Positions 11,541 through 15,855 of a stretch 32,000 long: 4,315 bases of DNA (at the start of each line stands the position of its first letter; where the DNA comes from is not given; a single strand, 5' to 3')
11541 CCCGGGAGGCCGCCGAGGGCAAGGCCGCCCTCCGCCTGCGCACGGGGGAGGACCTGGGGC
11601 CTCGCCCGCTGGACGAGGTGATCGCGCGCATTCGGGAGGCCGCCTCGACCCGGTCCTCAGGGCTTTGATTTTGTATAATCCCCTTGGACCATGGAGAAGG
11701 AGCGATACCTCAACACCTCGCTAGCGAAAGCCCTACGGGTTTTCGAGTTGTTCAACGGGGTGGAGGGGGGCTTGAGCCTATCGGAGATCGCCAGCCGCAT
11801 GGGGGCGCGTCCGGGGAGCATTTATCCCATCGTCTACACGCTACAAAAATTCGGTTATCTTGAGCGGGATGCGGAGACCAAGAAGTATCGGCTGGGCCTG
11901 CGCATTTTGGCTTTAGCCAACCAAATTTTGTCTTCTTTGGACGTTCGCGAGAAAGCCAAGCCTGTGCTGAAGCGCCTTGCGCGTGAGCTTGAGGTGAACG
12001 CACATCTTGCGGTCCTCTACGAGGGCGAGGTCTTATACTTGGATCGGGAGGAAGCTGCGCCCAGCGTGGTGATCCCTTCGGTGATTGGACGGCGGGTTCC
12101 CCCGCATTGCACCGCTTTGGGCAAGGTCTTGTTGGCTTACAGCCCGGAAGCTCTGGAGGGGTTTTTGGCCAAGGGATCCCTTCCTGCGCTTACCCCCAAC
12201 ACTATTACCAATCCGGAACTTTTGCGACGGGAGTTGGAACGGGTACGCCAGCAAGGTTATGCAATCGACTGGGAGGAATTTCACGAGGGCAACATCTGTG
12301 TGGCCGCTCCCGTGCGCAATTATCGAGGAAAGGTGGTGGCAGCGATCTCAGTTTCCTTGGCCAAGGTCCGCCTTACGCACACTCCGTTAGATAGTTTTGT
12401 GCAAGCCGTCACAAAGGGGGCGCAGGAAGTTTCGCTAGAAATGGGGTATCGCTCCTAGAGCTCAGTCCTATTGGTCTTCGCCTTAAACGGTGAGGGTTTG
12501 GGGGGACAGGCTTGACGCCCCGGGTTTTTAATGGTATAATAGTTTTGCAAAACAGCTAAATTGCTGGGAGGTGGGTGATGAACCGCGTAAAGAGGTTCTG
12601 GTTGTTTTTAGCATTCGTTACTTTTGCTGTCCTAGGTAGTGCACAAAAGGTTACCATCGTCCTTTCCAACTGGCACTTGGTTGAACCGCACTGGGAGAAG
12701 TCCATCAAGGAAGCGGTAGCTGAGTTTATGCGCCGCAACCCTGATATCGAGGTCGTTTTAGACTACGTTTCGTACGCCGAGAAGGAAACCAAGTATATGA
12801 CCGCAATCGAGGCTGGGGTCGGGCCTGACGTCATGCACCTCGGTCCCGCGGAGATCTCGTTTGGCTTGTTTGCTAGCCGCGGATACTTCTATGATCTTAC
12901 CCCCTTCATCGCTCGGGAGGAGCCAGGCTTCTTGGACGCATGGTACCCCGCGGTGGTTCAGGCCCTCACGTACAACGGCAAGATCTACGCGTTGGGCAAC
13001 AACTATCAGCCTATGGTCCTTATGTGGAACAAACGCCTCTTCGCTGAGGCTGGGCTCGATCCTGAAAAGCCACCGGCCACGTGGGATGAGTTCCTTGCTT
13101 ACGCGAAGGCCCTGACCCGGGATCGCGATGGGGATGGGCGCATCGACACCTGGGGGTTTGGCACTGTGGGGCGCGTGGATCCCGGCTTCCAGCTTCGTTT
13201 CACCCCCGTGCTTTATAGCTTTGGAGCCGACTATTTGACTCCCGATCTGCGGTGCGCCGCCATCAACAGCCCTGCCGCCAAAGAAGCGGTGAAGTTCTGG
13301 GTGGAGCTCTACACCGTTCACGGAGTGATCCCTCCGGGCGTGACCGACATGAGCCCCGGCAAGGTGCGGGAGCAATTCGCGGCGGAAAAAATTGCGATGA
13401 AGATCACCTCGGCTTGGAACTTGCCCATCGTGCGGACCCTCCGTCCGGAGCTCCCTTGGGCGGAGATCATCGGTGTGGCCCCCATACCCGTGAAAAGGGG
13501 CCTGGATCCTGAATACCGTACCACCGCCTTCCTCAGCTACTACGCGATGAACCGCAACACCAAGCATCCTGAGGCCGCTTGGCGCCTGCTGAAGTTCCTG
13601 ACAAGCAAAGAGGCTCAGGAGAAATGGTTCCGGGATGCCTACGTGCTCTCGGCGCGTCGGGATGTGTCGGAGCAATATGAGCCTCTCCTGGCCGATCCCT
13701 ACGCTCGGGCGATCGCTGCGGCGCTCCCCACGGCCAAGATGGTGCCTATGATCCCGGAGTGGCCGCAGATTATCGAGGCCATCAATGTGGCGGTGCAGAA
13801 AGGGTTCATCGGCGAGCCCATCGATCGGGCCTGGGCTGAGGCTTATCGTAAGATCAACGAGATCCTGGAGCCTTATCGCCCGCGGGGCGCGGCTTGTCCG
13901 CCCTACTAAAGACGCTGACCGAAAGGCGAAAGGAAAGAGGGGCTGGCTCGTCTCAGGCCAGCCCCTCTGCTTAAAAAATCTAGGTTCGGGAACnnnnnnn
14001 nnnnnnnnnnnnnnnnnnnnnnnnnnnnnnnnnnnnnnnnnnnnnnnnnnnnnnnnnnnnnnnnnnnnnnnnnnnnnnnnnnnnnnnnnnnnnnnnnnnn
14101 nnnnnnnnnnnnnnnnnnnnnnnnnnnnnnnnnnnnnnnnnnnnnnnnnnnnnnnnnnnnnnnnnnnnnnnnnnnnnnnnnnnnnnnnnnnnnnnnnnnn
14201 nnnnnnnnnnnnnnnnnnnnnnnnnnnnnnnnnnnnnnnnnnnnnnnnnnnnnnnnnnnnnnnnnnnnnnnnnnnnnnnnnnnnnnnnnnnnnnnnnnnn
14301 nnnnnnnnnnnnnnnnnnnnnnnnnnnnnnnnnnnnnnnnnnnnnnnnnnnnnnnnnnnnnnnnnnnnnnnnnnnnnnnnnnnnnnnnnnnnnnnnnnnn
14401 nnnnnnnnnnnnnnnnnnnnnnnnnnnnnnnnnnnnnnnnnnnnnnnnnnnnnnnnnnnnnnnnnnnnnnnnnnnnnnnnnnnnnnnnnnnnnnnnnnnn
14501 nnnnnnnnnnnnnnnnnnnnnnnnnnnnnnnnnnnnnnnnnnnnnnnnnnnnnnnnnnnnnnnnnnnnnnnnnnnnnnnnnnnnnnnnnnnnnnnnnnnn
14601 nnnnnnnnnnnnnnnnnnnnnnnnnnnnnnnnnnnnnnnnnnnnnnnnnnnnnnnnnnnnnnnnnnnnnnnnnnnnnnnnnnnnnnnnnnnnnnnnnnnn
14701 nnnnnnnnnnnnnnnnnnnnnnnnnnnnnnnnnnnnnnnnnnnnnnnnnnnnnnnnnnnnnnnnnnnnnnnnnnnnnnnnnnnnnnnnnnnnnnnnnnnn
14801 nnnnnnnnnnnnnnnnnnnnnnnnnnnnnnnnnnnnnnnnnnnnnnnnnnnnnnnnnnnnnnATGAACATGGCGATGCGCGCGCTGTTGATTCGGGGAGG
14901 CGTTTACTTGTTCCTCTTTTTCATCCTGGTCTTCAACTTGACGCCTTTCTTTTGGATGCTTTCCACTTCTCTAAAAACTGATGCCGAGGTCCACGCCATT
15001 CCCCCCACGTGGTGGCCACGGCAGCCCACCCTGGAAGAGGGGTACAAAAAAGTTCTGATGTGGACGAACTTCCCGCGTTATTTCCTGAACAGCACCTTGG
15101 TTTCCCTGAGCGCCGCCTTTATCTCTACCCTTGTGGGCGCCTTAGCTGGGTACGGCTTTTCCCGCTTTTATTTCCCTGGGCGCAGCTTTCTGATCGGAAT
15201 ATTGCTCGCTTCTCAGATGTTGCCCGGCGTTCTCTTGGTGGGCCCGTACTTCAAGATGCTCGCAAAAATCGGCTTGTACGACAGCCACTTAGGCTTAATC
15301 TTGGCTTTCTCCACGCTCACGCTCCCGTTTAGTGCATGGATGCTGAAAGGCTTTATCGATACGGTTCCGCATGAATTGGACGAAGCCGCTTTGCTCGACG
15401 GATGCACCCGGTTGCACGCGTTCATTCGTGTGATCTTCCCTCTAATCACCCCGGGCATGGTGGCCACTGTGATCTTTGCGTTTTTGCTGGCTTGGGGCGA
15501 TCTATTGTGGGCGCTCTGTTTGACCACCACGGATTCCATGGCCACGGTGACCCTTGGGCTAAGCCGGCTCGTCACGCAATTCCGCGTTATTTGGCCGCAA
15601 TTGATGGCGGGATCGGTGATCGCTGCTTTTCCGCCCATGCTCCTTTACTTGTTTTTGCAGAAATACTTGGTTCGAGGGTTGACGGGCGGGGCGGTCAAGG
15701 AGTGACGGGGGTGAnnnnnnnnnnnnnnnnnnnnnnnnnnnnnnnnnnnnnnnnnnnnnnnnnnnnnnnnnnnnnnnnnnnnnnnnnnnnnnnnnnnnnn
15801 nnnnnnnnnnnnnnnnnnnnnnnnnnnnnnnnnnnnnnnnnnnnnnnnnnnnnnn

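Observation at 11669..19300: About 7.6 kb of markedly lower GC embedded in a high-GC chromosome: probable acquired catabolic island with no mobility genes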

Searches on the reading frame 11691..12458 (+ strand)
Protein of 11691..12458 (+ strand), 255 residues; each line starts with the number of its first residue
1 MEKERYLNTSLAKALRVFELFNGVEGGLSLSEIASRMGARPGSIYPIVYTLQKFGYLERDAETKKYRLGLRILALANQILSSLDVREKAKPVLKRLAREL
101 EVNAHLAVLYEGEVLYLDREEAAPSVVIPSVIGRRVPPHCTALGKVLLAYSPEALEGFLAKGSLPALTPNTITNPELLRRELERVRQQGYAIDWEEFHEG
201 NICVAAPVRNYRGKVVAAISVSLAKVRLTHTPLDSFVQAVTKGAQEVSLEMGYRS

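Call 3: search_protein_families(library=pfam, proteins=[window:11691-12458:+])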
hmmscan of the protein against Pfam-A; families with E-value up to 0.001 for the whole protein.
window:11691-12458:+ (255 aa): 2 families
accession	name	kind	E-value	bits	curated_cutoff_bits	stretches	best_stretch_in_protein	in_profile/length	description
PF01614.24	IclR_C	-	7.7e-49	166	24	1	78-248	2-173/174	Bacterial transcriptional regulator IclR C-terminal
PF09339.16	HTH_IclR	-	3.4e-10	40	22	1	10-60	1-51/52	IclR helix-turn-helix domain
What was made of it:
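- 11691..12458 (+): IclR/KdgR-type regulator, GC3 0.66. The extended -10 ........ at 11671-11678 lies right after the thrS stop. HTH_IclR and IclR_C domains (call 3).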

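Call 4: search_protein_families(library=ncbifam, proteins=[window:11691-12458:+])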
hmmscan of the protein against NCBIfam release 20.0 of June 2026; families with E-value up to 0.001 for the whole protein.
window:11691-12458:+ (255 aa): 8 families
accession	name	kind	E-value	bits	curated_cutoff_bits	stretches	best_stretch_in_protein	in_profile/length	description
TIGR02431.1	pcaR_pcaU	subfamily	2.1e-49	168.1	284.75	1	9-245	6-242/248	beta-ketoadipate pathway transcriptional regulators, PcaR/PcaU/PobR family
NF045644.1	TransRegBhcR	equivalog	1.8e-48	165.1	350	1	9-252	23-266/267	HTH-type transcriptional regulator BhcR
NF011671.1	PRK15090.1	equivalog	1e-43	149.4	275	1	10-254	9-256/256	DNA-binding transcriptional regulator KdgR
NF008601.2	PRK11569.1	equivalog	7.1e-26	91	380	1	10-252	28-273/276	glyoxylate bypass operon transcriptional repressor IclR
NF007548.0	PRK10163.1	equivalog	6.5e-23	81.2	406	1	13-254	26-268/271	HTH-type transcriptional repressor AllR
NF007341.0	PRK09834.1-3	equivalog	1.4e-12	47.3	269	1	10-226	9-232/274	DNA-binding transcriptional regulator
NF007339.0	PRK09834.1-1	equivalog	1.8e-11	43.9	299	1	11-228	23-242/271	DNA-binding transcriptional regulator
NF007342.0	PRK09834.1-4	equivalog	4e-11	42.4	251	1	10-249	13-254/263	DNA-binding transcriptional regulator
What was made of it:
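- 11691..12458 (+): It is below every NCBIfam equivalog cut-off (call 4).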

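Call 71: search_protein_families(library=ncbifam, proteins=[L168:7904-9070:+], max_evalue=1e-10)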
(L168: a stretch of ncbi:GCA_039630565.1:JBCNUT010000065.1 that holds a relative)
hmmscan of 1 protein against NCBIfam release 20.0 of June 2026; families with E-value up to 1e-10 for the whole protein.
L168:7904-9070:+ (388 aa): 9 families
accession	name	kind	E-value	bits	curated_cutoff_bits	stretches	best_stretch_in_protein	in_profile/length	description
NF010624.0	PRK14017.1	equivalog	1e-162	541.6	311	1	7-388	2-382/382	galactonate dehydratase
NF040790.2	glucon_galact_dh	equivalog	4.1e-72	243.2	750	1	21-372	26-375/390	bifunctional D-gluconate/D-galactonate dehydratase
NF043051.1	ManoateDhtManD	equivalog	2.9e-71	240.4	550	2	20-153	17-150/403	D-mannonate dehydratase ManD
NF011654.0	PRK15072.1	subfamily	1.9e-70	237.8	430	2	11-153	6-150/404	D-galactonate dehydratase family protein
NF040866.1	AraD_Arch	equivalog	4.3e-43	147.7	650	1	24-363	38-366/372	arabinonate dehydratase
NF011968.0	PRK15440.1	equivalog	9.7e-30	103.7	393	1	22-293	61-321/395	L-rhamnonate dehydratase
NF047820.1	TalGalacDh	equivalog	1.2e-28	100.1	500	1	21-363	39-361/371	L-talarate/galactarate dehydratase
TIGR02534.1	mucon_cyclo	subfamily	1.4e-23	83.6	334.95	1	21-364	30-363/368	muconate/chloromuconate family cycloisomerase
NF043002.1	HProlDhtase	equivalog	1.3e-12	47.3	500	1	24-157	37-170/366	cis-3-hydroxy-L-proline dehydratase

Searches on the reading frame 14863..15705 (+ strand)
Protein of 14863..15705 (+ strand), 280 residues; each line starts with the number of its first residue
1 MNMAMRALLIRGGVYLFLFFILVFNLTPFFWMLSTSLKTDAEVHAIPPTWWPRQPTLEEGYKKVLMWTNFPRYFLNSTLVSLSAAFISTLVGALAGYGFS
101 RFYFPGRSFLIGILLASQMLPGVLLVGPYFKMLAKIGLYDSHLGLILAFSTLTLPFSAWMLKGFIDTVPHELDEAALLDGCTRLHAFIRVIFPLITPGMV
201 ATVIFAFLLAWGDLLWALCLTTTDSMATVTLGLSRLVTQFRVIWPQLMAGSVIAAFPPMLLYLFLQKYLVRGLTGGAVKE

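Call 3: search_protein_families(library=pfam, proteins=[window:14863-15705:+])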
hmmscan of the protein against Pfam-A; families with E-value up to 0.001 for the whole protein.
window:14863-15705:+ (280 aa): 1 family
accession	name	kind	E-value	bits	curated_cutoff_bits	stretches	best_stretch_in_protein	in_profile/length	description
PF00528.27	BPD_transp_1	-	1.3e-15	58.1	26.4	1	89-273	2-182/184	Binding-protein-dependent transport system inner membrane component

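Call 4: search_protein_families(library=ncbifam, proteins=[window:14863-15705:+])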
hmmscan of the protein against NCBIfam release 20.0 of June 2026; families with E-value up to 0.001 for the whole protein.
window:14863-15705:+ (280 aa): 19 families
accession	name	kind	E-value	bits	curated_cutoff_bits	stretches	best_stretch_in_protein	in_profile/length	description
NF040932.1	ABC_arch_GlcU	equivalog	4.9e-45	154.3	340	1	15-274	6-265/272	glucose ABC transporter permease GlcU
NF008231.0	PRK10998.1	equivalog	2.2e-28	99.7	261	1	72-280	83-296/296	maltose ABC transporter permease MalG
NF008210.0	PRK10973.1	equivalog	5.2e-24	85.4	297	1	66-274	69-277/281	sn-glycerol-3-phosphate ABC transporter permease UgpE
NF007047.0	PRK09500.1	equivalog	1.8e-14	54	326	1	59-221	45-207/257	spermidine/putrescine ABC transporter permease PotC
TIGR02139.1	permease_CysT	equivalog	1.6e-11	44.3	246.1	1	77-212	55-202/265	sulfate ABC transporter permease subunit CysT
TIGR00969.1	3a0106s02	subfamily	3.2e-11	43.2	240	1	77-212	66-213/272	sulfate ABC transporter permease subunit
TIGR01581.1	Mo_ABC_porter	hypoth_equivalog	6.6e-11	42.1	210.3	1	124-234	86-195/225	ABC transporter permease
TIGR02141.1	modB_ABC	equivalog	3.1e-10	40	182.6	1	81-212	7-150/208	molybdate ABC transporter permease subunit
NF008208.0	PRK10971.1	equivalog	1.2e-08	34.8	415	1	80-214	65-212/277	sulfate/thiosulfate ABC transporter permease CysT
NF006939.0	PRK09421.1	equivalog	2.3e-08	33.7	262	1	77-214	15-165/230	molybdate ABC transporter permease subunit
NF007044.0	PRK09497.1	equivalog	1.8e-06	27.7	348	1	141-212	149-220/285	spermidine/putrescine ABC transporter permease PotB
NF007963.0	PRK10683.1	equivalog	7.7e-06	25.5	489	0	154-227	196-269/317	putrescine ABC transporter permease PotH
NF040839.1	tungstate_WtpB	equivalog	1.1e-05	25.3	340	1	75-208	47-191/251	tungstate ABC transporter permease WtpB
TIGR02138.1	phosphate_pstC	equivalog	1.7e-05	24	196.45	1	148-227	158-236/296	phosphate ABC transporter permease subunit PstC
TIGR02140.1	permease_CysW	equivalog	1.9e-05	24.3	329.1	1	78-210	53-197/261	sulfate ABC transporter permease subunit CysW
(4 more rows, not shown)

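Call 20: find_related_loci(query=window:14863-15705:+, collection=metagenome_contigs, flank=10000)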
Query window:14863-15705:+ (280 aa) in metagenome_contigs; peptide patterns used: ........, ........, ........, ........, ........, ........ (x = any residue, [..] = any of these).
418 stretches matched a pattern; 196 encode a relative of the query (tblastn E <= 1e-3); the best 80 are kept; 79 distinct loci.
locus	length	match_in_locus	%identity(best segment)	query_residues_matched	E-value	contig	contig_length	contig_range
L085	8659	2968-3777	90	10-279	1e-157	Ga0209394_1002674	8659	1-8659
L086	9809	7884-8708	81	5-279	1e-148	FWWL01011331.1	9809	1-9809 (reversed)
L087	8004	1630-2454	81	5-279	1e-148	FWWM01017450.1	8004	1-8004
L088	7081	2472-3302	79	8-280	3e-146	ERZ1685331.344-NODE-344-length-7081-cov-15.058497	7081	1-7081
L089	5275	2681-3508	78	5-280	1e-147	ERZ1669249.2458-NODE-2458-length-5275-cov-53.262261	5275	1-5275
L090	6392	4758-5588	79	8-280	5e-146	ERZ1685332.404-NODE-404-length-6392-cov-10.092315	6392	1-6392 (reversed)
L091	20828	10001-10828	80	5-280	2e-140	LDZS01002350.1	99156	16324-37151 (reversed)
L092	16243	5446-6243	74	15-280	2e-134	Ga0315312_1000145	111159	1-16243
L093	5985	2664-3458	74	15-280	2e-130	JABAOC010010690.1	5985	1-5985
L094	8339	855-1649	74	15-280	2e-130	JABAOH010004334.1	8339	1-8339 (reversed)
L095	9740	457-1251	73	15-280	2e-129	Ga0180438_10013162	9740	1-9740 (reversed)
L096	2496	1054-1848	73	15-280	3e-136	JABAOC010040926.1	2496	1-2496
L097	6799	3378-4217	73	3-280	9e-130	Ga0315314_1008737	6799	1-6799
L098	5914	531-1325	74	15-280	2e-129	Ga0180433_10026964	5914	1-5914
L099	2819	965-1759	73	15-280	1e-134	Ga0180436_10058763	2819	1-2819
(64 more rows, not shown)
